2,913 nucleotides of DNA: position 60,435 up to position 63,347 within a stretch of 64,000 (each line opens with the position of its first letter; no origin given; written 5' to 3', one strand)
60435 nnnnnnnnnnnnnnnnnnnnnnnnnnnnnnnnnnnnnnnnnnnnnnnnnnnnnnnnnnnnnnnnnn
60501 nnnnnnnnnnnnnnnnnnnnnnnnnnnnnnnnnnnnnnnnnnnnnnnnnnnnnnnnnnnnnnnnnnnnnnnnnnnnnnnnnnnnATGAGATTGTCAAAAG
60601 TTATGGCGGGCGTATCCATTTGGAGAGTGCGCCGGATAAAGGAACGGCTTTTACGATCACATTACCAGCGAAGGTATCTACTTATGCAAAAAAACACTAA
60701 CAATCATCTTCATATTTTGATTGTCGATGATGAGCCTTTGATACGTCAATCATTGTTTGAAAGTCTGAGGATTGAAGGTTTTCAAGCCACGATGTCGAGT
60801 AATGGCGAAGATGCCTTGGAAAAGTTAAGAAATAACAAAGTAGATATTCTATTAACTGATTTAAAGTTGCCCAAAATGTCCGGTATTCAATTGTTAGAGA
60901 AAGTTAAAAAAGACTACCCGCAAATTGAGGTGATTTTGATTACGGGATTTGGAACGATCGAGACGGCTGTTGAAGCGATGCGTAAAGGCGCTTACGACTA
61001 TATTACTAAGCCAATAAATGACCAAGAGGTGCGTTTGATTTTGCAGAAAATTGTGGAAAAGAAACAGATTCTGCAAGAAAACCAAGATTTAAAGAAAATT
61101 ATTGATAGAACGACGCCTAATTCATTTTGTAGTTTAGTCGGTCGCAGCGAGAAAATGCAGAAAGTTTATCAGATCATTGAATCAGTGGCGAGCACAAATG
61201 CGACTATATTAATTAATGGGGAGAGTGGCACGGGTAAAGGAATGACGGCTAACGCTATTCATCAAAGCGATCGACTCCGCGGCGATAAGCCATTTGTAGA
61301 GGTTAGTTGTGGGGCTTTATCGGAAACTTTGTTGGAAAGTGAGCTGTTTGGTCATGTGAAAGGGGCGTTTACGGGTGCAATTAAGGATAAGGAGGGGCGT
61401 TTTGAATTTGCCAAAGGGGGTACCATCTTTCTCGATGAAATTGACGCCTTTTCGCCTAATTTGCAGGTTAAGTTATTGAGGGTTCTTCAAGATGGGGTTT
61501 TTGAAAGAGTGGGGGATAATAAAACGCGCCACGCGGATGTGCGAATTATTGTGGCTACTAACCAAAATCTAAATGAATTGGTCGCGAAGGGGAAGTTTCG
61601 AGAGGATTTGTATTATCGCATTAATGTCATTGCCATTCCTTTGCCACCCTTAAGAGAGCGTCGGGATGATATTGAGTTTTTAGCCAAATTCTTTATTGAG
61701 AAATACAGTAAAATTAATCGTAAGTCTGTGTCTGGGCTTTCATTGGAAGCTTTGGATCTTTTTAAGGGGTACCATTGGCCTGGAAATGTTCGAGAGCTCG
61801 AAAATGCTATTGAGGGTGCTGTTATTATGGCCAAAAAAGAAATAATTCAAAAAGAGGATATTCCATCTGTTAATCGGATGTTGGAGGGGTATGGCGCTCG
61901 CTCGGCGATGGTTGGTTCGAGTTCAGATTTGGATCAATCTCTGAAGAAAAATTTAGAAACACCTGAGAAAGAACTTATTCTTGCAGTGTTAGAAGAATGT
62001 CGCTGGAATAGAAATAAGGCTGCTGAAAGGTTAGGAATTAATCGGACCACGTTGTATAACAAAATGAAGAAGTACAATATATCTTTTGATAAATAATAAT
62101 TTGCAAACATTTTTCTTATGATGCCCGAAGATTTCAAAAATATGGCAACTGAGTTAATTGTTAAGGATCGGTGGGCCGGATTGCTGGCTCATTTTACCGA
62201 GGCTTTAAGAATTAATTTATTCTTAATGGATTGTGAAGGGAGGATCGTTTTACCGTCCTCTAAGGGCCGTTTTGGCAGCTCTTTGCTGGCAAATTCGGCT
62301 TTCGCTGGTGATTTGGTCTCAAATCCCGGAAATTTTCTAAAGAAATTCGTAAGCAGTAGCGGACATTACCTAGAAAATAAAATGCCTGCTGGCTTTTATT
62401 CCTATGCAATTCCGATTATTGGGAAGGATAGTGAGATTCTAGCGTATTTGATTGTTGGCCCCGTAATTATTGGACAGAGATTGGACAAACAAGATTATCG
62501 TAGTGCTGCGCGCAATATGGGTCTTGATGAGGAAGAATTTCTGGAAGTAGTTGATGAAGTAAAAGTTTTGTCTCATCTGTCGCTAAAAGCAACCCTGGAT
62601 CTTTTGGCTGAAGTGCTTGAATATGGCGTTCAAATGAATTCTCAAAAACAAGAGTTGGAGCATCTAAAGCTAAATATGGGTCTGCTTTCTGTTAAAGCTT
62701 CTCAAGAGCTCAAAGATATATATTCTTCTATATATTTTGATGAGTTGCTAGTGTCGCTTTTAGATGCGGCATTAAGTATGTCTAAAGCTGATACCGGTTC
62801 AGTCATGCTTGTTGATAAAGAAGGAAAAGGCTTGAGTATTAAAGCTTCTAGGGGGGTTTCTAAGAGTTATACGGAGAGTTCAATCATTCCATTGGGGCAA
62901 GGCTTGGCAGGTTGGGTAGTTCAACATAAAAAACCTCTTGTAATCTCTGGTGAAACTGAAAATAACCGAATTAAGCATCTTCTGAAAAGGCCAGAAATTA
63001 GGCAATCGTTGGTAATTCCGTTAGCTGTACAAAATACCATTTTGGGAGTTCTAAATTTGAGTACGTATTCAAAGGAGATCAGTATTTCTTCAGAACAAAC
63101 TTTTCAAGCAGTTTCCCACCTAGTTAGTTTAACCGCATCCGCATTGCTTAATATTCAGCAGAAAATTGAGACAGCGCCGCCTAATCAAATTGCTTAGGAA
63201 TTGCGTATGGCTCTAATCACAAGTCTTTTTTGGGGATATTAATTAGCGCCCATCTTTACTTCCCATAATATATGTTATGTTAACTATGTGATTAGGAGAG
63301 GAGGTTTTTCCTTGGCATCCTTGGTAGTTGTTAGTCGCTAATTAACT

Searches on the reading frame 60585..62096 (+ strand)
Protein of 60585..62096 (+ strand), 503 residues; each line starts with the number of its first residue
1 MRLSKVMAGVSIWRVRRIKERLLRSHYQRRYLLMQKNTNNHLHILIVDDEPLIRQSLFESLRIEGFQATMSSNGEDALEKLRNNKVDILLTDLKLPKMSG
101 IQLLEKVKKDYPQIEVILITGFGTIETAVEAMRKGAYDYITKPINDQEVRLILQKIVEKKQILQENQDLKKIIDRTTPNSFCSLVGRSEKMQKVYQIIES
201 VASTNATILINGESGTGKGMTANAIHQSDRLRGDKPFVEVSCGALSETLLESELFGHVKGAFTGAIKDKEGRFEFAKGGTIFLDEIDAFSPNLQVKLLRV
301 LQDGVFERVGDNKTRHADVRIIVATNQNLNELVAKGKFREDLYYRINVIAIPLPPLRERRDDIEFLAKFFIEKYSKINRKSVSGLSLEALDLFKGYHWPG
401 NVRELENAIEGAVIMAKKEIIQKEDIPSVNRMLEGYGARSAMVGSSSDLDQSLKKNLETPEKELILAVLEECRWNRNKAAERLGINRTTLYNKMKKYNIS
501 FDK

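Call 8: search_protein_families(library=ncbifam, proteins=[window:60585-62096:+])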
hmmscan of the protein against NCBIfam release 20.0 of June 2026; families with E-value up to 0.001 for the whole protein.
window:60585-62096:+ (503 aa): 124 families (the best 25 are shown)
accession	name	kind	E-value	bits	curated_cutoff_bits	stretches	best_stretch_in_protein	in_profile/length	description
NF008469.0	PRK11361.1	equivalog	9.1e-137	456.5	714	1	43-500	6-457/461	acetoacetate metabolism transcriptional regulator AtoC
TIGR02915.1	PEP_resp_reg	equivalog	3.9e-123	411.6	502.6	1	44-499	1-444/445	PEP-CTERM-box response regulator transcription factor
TIGR01818.1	ntrC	equivalog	2.6e-121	405.7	558.6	1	44-496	1-462/463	nitrogen regulation protein NR(I)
NF007689.0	PRK10365.1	equivalog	3.3e-119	398.6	760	1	39-495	3-440/441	sigma-54-dependent response regulator transcription factor ZraR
NF041946.1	LuxO_transreg_Vib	equivalog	3.8e-119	398.5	800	1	65-498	20-461/463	quorum-sensing sigma-54 dependent transcriptional regulator LuxO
TIGR01817.1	nifA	equivalog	1.1e-110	371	528.85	1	154-501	168-531/534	nif-specific transcriptional activator NifA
NF041552.1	TF_PrdR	equivalog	1.2e-110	370.6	795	1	166-498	251-577/577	sigma-54 dependent transcriptional regulator PrdR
NF051870.1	NAssimRespRegNtrX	equivalog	1.1e-104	350.9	600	1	43-496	3-449/452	nitrogen assimilation response regulator NtrX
NF038308.1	RNA_repair_RtcR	equivalog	6.5e-101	338.8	650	1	44-501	31-520/530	RNA repair transcriptional activator RtcR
NF050807.1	TransRegFlbDCaul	equivalog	3.7e-100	335.9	750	1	65-498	24-439/454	sigma-54-dependent transcriptional regulator FlbD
NF008176.1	PRK10923.1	equivalog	1.4e-99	333.9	620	1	43-431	5-386/469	nitrogen regulation protein NR(I)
NF011695.0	PRK15115.1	equivalog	8e-99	331.4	763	1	40-498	5-437/445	two-component system response regulator GlrR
NF003451.0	PRK05022.1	equivalog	1.4e-94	317.6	476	1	162-499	171-510/512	nitric oxide reductase transcriptional regulator NorR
NF049963.1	RespRegFlgRCampy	domain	5.2e-89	299.1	750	2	43-426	2-377/429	fla regulon two-component system response regulator FlgR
NF041906.1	V4R_TF_MobR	exception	3.9e-86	289.7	999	1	157-497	203-544/544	phenol degradation transcriptional regulator MobR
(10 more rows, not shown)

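Call 48: search_protein_families(library=pfam, proteins=[window:60708-62096:+], max_evalue=0.01)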
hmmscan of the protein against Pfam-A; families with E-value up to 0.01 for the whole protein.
window:60708-62096:+ (462 aa): 14 families
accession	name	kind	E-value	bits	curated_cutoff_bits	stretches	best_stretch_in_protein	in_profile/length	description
PF00158.32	Sigma54_activat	-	3.1e-68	229.1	20.2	1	143-310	1-167/168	Sigma-54 interaction domain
PF00072.30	Response_reg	-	2.8e-30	105.2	30.2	1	3-110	1-108/111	Response regulator receiver domain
PF25601.1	AAA_lid_14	-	2.4e-25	88.6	27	1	316-388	1-73/87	AAA+ ATPase lid domain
PF14532.12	Sigma54_activ_2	-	2.9e-19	70.1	25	1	144-315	1-138/138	Sigma-54 interaction domain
PF02954.25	HTH_8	-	6.5e-18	64.6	22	1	417-456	3-42/42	Bacterial regulatory protein, Fis family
PF00004.35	AAA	-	7.7e-09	36.5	21.2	1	167-286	1-110/131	ATPase family associated with various cellular activities (AAA)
PF18024.7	HTH_50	-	4.1e-08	33.2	27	1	410-459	2-50/50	Helix-turn-helix domain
PF07728.20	AAA_5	-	6.9e-07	29.8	22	1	167-287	2-124/139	AAA domain (dynein-related subfamily)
PF07724.20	AAA_2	-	1.5e-06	28.8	27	1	165-294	4-133/166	AAA domain (Cdc48 subfamily)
PF13191.12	AAA_16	-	0.00012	23.1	32.6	1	143-220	2-85/167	AAA ATPase domain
PF01078.27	Mg_chelatase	-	0.00065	19.6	20.3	0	223-286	93-158/207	Magnesium chelatase, subunit ChlI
PF13556.12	HTH_30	-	0.00098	19.3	27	1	426-455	6-35/59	PucR C-terminal helix-turn-helix domain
PF13401.12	AAA_22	-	0.0075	17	27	0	163-205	4-45/130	AAA domain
PF03193.22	RsgA_GTPase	-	0.0078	16.5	30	0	115-190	59-132/174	RsgA GTPase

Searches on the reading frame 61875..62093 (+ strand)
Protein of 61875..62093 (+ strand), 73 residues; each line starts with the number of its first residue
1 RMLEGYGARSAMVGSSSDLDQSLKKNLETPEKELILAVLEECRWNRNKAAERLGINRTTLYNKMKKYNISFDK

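Call 65: search_protein_families(library=ncbifam, proteins=[window:61875-62093:+], max_evalue=0.01)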
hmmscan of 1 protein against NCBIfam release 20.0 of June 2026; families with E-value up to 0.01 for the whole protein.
window:61875-62093:+ (73 aa): 23 families
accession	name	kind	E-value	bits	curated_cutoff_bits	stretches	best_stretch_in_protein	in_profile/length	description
NF041552.1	TF_PrdR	equivalog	3.6e-09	35.5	795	1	20-68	529-577/577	sigma-54 dependent transcriptional regulator PrdR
NF008485.2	PRK11388.1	equivalog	5.6e-09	34.8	551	1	24-70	590-638/643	dihydroxyacetone kinase operon transcriptional regulator DhaR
NF001659.0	PRK00430.1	equivalog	2.7e-08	34.4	99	1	30-69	58-97/98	DNA-binding transcriptional regulator Fis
NF002517.0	PRK01905.1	equivalog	8.9e-08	32.6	122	1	27-66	34-73/77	Fis family transcriptional regulator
NF050807.1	TransRegFlbDCaul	equivalog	5.5e-07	28.8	750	1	24-68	395-439/454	sigma-54-dependent transcriptional regulator FlbD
NF008469.0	PRK11361.1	equivalog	1.1e-06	27.7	714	1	12-70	399-457/461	acetoacetate metabolism transcriptional regulator AtoC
TIGR02915.1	PEP_resp_reg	equivalog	1.4e-06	27.4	502.6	1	17-69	392-444/445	PEP-CTERM-box response regulator transcription factor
TIGR02040.1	PpsR-CrtJ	equivalog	1.8e-06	27.3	275.4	1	23-69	396-442/442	transcriptional regulator PpsR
NF049963.1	RespRegFlgRCampy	domain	4.8e-06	25.7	750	1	19-69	379-429/429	fla regulon two-component system response regulator FlgR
TIGR01818.1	ntrC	equivalog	2.9e-05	23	558.6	1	12-66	411-462/463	nitrogen regulation protein NR(I)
NF011953.0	PRK15424.1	equivalog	3.6e-05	22.6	703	1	21-67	488-534/538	propionate catabolism operon regulatory protein PrpR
NF007689.0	PRK10365.1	equivalog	4.2e-05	22.5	760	1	26-65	401-440/441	sigma-54-dependent response regulator transcription factor ZraR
NF008622.0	PRK11608.1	equivalog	5.1e-05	22.4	529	1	16-71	272-327/329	phage shock protein operon transcriptional activator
TIGR02974.1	phageshock_pspF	equivalog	7.2e-05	22.1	443.55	1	15-67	284-336/336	phage shock protein operon transcriptional activator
NF047793.1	ResRegPgtA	equivalog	0.00016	20.6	650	1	21-70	360-409/414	two-component system response regulator PgtA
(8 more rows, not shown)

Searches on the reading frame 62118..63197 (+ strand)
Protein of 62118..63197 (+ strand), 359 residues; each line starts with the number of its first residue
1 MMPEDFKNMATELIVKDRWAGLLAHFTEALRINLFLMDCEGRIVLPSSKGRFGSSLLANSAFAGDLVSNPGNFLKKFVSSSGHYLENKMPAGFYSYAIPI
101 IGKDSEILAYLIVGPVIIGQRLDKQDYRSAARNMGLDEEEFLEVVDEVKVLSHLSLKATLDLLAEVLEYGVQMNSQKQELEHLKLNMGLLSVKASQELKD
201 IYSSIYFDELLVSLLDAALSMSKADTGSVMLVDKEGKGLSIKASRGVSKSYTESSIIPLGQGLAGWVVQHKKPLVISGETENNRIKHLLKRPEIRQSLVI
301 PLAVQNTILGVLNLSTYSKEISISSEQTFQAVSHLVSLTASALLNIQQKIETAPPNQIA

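Call 8: search_protein_families(library=ncbifam, proteins=[window:62118-63197:+])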
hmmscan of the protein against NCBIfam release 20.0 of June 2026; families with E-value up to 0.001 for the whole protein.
window:62118-63197:+ (359 aa): 2 families
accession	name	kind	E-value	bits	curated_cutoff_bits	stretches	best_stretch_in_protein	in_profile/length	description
TIGR01817.1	nifA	equivalog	6.5e-06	25.2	528.85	1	208-340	21-149/534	nif-specific transcriptional activator NifA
NF008283.0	PRK11061.1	equivalog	8.7e-05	20.9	583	1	216-329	28-142/748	phosphoenolpyruvate--protein phosphotransferase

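Call 48: search_protein_families(library=pfam, proteins=[window:62118-63197:+], max_evalue=0.01)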
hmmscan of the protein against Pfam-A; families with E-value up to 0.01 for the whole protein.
window:62118-63197:+ (359 aa): 4 families
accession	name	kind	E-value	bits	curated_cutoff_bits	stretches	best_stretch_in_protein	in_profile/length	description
PF10114.15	PocR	-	2.9e-16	60.1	23.9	1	13-173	2-160/162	Sensory domain found in PocR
PF13185.12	GAF_2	-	3.2e-14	53.7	28.6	1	208-343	5-135/136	GAF domain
PF01590.32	GAF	-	1.7e-12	48.5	22.4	1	208-338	3-131/133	GAF domain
PF13492.12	GAF_3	-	8.1e-09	36.4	27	1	208-345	3-129/129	GAF domain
